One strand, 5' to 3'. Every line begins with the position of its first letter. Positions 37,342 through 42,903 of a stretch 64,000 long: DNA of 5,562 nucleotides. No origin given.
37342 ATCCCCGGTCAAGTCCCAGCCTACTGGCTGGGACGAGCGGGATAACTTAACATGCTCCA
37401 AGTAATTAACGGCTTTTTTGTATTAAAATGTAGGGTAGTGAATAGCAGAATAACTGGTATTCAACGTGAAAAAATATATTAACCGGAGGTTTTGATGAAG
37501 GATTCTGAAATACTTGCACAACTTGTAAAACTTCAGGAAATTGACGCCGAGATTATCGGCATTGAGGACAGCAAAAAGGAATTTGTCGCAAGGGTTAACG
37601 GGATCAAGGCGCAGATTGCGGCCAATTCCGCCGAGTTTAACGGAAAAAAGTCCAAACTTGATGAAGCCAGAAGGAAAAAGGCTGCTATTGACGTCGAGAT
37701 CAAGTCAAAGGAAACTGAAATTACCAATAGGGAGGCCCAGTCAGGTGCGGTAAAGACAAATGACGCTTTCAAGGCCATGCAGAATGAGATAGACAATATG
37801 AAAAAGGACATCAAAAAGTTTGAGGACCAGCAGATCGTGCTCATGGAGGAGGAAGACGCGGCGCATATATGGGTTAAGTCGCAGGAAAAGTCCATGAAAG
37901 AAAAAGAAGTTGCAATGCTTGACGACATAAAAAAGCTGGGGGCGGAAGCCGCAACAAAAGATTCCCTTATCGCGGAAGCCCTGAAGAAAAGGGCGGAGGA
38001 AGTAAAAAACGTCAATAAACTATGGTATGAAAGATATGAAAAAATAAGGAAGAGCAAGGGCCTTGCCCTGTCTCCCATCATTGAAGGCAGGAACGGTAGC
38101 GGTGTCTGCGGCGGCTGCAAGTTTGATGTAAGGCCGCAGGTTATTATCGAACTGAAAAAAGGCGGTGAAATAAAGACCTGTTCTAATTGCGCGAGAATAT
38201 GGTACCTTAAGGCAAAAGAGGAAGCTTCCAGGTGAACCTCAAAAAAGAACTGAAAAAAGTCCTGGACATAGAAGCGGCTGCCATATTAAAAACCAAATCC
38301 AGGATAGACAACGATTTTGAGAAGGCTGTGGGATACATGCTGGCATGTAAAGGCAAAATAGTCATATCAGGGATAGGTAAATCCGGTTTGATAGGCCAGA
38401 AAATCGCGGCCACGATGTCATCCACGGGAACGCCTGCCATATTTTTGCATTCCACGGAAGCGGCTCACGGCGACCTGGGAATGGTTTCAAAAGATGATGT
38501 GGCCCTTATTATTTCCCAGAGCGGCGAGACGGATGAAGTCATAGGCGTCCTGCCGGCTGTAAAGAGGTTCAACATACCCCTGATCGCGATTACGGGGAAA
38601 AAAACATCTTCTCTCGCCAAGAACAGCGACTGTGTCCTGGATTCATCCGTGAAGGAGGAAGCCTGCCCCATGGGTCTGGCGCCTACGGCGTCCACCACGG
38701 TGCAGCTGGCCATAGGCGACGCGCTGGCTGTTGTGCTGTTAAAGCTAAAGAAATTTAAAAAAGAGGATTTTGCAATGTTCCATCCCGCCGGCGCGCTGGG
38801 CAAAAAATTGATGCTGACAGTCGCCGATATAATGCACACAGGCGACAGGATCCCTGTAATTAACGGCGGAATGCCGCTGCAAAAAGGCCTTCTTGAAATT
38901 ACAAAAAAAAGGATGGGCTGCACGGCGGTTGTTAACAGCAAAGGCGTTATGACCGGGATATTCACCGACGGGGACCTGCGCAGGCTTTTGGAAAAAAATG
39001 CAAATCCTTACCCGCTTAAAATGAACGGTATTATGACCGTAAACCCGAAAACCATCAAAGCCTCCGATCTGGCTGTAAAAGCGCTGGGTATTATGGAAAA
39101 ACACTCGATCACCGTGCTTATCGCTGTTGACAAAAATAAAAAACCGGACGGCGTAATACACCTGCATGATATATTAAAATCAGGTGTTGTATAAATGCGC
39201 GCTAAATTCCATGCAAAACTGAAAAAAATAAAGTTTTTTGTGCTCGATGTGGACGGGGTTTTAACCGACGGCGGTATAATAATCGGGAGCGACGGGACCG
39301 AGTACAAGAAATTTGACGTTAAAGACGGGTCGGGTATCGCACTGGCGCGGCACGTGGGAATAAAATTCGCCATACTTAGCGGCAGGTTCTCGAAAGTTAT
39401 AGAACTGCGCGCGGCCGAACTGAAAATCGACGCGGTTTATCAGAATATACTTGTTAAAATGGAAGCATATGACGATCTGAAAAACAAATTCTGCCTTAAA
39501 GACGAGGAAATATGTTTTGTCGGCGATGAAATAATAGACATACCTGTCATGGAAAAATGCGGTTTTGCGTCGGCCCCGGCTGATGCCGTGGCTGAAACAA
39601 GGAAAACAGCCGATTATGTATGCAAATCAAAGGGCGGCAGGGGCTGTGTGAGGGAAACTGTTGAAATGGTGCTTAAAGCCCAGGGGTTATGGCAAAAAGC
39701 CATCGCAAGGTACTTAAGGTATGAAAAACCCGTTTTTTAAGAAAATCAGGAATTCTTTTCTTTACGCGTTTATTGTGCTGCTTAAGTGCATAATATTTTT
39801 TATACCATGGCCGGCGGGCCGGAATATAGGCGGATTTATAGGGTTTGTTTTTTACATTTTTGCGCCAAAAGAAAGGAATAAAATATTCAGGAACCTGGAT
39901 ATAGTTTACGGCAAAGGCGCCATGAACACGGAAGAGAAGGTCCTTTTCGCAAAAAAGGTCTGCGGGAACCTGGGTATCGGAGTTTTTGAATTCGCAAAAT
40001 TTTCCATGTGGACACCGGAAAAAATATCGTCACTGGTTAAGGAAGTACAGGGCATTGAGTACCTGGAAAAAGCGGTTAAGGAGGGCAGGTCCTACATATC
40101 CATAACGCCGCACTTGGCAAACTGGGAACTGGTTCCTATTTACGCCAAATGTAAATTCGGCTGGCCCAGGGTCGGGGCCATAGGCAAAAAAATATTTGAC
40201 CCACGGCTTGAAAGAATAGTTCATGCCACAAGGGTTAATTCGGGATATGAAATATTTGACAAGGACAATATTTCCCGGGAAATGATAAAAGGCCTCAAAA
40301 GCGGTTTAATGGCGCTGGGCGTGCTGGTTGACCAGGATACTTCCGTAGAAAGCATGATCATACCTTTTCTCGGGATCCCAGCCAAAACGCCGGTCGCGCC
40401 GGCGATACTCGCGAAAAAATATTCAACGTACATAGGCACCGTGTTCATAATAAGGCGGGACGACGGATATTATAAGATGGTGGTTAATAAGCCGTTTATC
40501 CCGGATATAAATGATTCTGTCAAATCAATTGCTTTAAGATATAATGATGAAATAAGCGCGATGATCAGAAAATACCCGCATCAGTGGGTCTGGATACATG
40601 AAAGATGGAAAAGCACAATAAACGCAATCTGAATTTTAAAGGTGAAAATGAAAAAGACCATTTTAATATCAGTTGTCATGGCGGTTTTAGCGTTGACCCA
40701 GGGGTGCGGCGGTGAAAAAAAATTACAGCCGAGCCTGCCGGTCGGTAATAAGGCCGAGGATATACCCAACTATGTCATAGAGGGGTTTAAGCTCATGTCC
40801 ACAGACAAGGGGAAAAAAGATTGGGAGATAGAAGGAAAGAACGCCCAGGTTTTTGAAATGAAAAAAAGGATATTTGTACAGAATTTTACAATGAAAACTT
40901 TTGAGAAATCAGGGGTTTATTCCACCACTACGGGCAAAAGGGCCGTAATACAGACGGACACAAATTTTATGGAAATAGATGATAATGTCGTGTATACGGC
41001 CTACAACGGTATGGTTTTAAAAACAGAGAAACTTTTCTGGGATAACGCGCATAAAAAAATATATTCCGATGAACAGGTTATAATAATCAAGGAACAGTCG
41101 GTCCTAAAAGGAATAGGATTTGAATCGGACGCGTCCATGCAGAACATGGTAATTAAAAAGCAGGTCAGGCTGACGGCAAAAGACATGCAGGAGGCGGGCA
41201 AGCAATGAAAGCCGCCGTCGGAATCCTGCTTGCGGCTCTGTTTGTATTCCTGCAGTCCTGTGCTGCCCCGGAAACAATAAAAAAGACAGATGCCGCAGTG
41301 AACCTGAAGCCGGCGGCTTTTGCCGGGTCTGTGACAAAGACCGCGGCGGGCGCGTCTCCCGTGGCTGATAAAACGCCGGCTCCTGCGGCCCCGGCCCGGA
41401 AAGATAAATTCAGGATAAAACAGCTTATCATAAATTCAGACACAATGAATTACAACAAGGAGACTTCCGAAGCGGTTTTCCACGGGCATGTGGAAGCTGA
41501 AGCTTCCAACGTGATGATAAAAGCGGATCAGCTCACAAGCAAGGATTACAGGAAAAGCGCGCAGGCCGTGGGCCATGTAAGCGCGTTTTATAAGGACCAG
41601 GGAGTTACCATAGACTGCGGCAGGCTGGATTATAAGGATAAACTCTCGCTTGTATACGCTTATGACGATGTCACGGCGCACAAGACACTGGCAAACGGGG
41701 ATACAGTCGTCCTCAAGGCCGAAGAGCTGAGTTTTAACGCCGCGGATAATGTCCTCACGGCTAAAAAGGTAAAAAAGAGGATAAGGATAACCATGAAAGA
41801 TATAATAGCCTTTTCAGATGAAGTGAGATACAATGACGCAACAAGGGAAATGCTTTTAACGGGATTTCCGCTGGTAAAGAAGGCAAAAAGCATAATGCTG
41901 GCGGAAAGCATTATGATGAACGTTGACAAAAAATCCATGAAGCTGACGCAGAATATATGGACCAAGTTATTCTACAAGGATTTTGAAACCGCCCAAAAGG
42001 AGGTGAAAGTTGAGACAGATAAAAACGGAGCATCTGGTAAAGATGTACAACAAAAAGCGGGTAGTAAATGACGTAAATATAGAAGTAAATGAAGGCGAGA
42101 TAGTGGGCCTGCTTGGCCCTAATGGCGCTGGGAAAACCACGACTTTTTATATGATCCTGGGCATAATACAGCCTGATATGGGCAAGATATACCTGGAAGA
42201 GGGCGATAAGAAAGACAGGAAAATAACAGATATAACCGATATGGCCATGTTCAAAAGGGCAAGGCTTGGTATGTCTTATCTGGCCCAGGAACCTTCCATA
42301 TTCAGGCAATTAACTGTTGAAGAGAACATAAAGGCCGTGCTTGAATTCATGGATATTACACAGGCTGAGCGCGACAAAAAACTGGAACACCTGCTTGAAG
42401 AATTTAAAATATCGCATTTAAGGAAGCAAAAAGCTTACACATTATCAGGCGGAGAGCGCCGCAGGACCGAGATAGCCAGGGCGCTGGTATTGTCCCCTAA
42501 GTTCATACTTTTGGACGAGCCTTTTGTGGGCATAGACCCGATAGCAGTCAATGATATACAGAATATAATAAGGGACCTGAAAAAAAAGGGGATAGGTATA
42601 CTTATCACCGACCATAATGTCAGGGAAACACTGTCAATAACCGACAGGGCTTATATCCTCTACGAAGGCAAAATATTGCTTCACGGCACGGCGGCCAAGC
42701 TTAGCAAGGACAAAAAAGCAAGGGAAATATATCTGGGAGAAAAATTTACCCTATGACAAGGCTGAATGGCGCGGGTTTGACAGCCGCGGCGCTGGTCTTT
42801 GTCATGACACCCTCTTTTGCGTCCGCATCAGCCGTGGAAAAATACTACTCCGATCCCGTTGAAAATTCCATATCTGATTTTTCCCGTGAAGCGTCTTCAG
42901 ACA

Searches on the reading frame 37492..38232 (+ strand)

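Call 57: search_protein_families(library=pfam, proteins=[window:37492-38232:+], max_evalue=0.001)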
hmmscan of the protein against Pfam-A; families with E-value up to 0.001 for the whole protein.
window:37492-38232:+ (247 aa): 2 families
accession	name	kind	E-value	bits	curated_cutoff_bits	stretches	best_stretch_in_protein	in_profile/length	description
PF02591.20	Zn_ribbon_9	-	6.6e-09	36.2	29.1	1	205-236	1-32/33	C4-type zinc ribbon domain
PF24481.2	CT398_CC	-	1.6e-08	35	27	1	14-190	1-180/180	CT398-like coiled coil hairpin domain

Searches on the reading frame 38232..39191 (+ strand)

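Call 57: search_protein_families(library=pfam, proteins=[window:38232-39191:+], max_evalue=0.001)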
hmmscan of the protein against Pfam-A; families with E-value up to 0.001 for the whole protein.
window:38232-39191:+ (320 aa): 3 families
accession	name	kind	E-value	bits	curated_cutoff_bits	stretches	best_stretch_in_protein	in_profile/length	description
PF01380.27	SIS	-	1.9e-32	112.2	25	1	36-167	1-130/131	SIS domain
PF00571.33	CBS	-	1.9e-13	50.9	24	2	267-316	4-53/57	CBS domain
PF13580.11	SIS_2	-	0.00015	22.2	27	0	85-122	101-138/138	SIS domain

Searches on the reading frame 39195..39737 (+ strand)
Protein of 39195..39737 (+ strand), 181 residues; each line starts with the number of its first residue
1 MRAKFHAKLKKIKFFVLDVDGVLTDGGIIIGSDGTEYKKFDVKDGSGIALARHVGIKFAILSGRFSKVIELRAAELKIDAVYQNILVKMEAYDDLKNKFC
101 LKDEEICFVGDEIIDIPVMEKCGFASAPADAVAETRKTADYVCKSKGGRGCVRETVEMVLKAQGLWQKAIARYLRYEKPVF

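Call 57: search_protein_families(library=pfam, proteins=[window:39195-39737:+], max_evalue=0.001)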
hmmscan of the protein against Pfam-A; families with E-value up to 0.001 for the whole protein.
window:39195-39737:+ (181 aa): 2 families
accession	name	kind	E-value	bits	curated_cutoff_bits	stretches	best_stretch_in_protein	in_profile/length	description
PF08282.18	Hydrolase_3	-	4.7e-07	30.2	20.9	1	87-146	187-246/255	haloacid dehalogenase-like hydrolase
PF00702.32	Hydrolase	-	9.2e-05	23.4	26.4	0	50-123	110-191/191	haloacid dehalogenase-like hydrolase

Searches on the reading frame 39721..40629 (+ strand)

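Call 57: search_protein_families(library=pfam, proteins=[window:39721-40629:+], max_evalue=0.001)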
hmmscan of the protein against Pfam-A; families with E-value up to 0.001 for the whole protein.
window:39721-40629:+ (303 aa): 1 family
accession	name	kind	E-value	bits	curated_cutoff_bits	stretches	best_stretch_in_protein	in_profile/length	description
PF03279.18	Lip_A_acyltrans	-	6.3e-45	154.1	22.3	1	15-297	17-294/295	Bacterial lipid A biosynthesis acyltransferase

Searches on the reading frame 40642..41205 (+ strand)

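Call 57: search_protein_families(library=pfam, proteins=[window:40642-41205:+], max_evalue=0.001)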
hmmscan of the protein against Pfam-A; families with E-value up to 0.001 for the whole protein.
window:40642-41205:+ (188 aa): 1 family
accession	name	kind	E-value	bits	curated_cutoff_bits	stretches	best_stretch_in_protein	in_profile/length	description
PF06835.18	LptC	-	2.9e-19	69.8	21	1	20-176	9-171/175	Lipopolysaccharide-assembly, LptC-related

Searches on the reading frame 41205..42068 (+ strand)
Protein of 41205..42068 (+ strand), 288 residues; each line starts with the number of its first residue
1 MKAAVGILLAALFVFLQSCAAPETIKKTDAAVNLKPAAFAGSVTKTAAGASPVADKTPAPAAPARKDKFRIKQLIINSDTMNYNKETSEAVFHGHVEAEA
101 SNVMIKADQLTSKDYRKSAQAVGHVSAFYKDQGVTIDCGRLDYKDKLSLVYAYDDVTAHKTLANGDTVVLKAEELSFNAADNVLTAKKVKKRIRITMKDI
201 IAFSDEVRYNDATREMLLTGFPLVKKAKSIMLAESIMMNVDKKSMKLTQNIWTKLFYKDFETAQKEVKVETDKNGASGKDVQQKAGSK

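Call 57: search_protein_families(library=pfam, proteins=[window:41205-42068:+], max_evalue=0.001)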
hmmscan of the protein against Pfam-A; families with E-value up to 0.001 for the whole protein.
window:41205-42068:+ (288 aa): 1 family
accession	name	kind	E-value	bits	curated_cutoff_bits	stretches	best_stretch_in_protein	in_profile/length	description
PF03968.19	LptD_N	-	2.9e-08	34.4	20.4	1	76-243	2-112/113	LptA/(LptD N-terminal domain) LPS transport protein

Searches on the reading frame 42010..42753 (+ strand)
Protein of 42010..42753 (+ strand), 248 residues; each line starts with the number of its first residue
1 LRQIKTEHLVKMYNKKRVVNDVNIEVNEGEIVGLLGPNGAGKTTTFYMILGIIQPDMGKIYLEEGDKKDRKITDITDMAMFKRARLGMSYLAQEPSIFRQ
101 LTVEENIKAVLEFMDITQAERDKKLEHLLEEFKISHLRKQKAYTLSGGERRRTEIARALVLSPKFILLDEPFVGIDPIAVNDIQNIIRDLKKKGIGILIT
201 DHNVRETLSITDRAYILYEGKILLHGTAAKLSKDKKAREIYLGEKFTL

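Call 58: search_protein_families(library=pfam, proteins=[window:42010-42753:+], max_evalue=0.001)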
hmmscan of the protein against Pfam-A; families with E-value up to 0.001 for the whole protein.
window:42010-42753:+ (248 aa): 3 families
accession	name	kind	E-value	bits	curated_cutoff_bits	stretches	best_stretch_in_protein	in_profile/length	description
PF00005.33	ABC_tran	-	2.5e-36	125.7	25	1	19-172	1-136/137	ABC transporter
PF13304.12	AAA_21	-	1.7e-07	32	27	0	104-203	191-299/304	AAA domain, putative AbiEii toxin, Type IV TA system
PF02463.25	SMC_N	-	0.00027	20.9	40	1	28-202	23-197/220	RecF/RecN/SMC N terminal domain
